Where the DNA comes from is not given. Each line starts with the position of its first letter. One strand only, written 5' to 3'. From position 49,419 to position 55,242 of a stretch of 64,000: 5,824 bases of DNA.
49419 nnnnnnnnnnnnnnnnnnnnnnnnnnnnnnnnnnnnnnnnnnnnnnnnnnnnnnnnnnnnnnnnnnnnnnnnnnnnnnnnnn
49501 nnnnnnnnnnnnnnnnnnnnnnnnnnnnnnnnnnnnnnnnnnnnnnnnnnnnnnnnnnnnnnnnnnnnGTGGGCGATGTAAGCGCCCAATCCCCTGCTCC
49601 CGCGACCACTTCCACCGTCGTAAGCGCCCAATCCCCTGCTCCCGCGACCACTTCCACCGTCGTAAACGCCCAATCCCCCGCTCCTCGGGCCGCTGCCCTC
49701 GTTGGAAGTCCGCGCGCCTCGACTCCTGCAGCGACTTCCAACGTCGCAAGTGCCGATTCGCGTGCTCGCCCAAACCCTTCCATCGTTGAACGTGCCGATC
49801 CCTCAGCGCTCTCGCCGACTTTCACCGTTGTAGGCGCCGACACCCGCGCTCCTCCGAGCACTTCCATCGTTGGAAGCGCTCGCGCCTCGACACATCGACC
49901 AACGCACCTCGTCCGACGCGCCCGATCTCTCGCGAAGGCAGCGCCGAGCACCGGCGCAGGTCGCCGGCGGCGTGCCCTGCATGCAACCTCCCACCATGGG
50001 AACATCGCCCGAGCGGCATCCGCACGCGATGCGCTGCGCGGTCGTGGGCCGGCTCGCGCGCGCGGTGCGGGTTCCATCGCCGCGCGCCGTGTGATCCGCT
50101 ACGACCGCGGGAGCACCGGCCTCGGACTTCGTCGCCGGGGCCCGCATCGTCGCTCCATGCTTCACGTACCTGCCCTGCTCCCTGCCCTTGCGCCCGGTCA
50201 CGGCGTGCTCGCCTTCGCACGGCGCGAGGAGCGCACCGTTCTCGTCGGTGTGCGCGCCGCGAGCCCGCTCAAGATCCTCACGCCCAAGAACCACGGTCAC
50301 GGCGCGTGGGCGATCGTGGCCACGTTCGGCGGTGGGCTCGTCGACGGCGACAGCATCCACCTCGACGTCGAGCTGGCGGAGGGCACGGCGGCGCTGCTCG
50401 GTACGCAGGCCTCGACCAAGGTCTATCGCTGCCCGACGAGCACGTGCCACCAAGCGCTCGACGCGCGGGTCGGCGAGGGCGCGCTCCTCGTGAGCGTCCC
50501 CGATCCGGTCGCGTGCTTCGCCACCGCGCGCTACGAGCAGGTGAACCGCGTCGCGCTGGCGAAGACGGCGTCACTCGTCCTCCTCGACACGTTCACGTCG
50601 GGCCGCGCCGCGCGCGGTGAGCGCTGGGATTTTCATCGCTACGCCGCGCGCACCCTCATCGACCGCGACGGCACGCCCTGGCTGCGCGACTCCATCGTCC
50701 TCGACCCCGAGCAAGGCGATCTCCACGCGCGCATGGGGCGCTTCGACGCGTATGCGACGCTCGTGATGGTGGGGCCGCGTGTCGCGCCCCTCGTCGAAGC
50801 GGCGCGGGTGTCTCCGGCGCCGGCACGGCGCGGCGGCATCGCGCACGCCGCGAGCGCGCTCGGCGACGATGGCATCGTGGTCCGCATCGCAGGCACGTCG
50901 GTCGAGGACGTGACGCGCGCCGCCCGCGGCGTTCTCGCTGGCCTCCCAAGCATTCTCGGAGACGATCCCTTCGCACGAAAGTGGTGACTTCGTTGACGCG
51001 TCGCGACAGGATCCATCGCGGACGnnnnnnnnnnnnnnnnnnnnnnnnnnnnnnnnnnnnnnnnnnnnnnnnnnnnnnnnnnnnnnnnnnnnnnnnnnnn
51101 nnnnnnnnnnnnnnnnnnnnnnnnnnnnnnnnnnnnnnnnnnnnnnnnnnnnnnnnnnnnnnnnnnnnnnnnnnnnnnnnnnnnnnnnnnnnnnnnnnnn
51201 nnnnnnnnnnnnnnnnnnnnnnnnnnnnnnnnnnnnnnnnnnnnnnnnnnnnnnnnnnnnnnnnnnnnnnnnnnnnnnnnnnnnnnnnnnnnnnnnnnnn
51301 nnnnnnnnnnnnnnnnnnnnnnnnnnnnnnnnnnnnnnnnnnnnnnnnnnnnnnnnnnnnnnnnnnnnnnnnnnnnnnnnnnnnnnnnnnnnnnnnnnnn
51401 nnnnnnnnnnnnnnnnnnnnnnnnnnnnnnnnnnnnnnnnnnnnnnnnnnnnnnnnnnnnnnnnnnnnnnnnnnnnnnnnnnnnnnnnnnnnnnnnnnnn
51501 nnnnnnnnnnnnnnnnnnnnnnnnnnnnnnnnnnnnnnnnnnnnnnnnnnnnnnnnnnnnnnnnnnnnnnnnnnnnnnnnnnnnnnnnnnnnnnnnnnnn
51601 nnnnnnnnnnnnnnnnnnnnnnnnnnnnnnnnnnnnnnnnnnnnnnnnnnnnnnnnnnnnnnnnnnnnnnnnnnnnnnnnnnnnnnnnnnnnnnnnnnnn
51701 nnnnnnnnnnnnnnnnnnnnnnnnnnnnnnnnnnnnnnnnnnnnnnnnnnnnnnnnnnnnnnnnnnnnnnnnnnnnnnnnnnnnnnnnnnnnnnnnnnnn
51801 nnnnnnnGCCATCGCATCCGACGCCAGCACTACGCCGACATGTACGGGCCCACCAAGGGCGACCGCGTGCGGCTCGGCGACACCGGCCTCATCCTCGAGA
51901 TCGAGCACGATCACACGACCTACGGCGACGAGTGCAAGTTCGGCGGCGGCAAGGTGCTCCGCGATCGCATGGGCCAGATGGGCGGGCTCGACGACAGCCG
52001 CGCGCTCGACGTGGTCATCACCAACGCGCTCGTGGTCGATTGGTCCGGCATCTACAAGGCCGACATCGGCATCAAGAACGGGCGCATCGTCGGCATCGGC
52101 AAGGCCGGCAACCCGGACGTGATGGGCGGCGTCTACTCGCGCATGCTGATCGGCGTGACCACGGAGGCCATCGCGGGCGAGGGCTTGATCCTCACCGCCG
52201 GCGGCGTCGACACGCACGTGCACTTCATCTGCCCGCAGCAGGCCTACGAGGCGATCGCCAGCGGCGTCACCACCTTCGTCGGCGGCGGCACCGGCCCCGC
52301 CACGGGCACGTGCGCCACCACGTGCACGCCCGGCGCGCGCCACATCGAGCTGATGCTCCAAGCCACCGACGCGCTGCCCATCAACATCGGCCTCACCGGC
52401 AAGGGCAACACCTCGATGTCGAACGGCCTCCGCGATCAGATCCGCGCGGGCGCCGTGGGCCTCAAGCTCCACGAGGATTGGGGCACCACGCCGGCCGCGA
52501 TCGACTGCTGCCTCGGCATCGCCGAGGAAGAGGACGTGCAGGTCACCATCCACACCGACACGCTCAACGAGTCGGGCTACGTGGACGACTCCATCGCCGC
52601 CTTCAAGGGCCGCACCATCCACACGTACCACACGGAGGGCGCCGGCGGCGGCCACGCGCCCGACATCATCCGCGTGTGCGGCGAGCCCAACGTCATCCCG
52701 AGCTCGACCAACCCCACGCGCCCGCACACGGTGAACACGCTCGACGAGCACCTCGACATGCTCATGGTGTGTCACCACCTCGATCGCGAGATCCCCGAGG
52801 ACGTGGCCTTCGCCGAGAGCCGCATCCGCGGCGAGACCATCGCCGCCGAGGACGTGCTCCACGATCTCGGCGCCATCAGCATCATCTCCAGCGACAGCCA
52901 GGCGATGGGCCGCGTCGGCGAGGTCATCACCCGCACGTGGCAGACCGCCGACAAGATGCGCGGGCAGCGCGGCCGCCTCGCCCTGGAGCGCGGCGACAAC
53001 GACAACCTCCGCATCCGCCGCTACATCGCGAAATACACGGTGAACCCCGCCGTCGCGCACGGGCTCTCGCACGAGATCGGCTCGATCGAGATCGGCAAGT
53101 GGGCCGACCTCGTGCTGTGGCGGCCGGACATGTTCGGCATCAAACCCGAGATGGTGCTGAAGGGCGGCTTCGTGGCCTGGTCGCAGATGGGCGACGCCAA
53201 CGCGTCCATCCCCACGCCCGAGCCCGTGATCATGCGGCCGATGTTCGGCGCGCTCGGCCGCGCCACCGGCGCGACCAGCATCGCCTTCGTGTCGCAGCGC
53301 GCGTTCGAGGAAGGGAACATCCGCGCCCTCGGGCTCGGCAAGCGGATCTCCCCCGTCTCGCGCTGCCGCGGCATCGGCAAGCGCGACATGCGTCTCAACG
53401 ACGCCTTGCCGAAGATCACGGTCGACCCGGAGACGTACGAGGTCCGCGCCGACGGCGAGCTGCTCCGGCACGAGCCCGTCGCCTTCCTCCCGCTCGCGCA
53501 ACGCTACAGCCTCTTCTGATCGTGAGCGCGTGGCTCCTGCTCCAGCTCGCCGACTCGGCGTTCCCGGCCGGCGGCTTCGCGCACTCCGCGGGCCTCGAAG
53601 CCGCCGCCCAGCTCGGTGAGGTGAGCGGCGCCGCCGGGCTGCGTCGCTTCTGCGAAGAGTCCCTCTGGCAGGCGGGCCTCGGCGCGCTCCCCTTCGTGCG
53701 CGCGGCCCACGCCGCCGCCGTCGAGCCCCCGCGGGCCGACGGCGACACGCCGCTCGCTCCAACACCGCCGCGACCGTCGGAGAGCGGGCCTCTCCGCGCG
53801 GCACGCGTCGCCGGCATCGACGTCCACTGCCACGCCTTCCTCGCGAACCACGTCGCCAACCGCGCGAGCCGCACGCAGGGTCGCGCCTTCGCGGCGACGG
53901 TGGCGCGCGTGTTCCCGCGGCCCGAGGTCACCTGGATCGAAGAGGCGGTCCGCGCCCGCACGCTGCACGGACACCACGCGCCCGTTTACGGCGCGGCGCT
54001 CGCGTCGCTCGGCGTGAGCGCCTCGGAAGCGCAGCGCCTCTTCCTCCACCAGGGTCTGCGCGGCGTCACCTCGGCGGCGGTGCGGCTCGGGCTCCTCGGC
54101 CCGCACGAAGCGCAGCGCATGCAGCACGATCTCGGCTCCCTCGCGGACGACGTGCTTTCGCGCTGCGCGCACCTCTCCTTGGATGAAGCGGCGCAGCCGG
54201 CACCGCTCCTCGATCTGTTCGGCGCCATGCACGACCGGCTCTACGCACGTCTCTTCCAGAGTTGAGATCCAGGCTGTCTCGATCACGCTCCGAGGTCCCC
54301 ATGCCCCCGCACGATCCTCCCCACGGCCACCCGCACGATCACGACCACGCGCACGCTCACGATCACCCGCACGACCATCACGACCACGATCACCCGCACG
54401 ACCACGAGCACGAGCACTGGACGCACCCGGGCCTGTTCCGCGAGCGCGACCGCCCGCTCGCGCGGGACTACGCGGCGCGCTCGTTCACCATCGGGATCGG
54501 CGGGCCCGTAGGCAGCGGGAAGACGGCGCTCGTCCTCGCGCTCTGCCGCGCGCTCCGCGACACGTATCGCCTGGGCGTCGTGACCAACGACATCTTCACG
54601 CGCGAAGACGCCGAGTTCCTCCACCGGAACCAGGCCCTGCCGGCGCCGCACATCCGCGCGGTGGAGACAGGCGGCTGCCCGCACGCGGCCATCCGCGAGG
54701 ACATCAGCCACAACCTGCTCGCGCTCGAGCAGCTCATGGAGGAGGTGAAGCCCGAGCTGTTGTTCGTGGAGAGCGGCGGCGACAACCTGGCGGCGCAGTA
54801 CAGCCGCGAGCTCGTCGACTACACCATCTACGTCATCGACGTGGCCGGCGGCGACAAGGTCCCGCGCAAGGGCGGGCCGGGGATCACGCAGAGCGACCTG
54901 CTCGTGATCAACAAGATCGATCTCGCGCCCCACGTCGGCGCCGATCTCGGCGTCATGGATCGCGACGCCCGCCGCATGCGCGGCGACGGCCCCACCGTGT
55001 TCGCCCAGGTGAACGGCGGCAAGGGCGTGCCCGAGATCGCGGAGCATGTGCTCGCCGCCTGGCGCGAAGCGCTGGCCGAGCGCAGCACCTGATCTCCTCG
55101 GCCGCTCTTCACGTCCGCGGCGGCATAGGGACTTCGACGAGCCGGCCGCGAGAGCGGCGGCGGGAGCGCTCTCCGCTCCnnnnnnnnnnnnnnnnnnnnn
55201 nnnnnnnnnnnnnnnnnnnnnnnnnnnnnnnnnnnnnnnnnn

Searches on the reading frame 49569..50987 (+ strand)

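Call 70: search_protein_families(library=pfam, proteins=[window:49569-50987:+], max_evalue=0.0001)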
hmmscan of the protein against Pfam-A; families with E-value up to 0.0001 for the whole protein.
window:49569-50987:+ (472 aa): 1 family
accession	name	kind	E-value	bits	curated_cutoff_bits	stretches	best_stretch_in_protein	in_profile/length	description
PF01774.22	UreD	-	3.6e-56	190.9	27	1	251-446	3-200/201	UreD urease accessory protein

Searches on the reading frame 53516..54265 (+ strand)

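Call 70: search_protein_families(library=pfam, proteins=[window:53516-54265:+], max_evalue=0.0001)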
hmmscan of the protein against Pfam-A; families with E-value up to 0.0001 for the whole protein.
window:53516-54265:+ (249 aa): 1 family
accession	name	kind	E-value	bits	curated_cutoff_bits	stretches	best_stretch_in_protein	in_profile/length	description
PF01730.21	UreF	-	4e-31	108.8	23.3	1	36-206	1-150/151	UreF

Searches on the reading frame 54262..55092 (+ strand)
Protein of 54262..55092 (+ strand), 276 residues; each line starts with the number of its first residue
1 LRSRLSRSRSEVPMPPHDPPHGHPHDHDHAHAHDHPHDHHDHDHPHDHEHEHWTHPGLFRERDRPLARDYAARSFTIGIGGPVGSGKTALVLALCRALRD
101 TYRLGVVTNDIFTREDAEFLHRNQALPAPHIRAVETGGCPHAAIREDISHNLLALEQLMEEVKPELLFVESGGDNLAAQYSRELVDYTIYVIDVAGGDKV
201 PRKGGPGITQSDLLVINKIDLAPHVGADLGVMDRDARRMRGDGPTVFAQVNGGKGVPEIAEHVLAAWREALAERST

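Call 70: search_protein_families(library=pfam, proteins=[window:54262-55092:+], max_evalue=0.0001)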
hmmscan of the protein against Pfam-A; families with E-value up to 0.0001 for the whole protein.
window:54262-55092:+ (276 aa): 1 family
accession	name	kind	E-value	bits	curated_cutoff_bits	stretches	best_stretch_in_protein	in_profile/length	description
PF02492.25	cobW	-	2.1e-37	128.9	20.7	1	76-245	2-178/180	CobW/HypB/UreG, nucleotide-binding domain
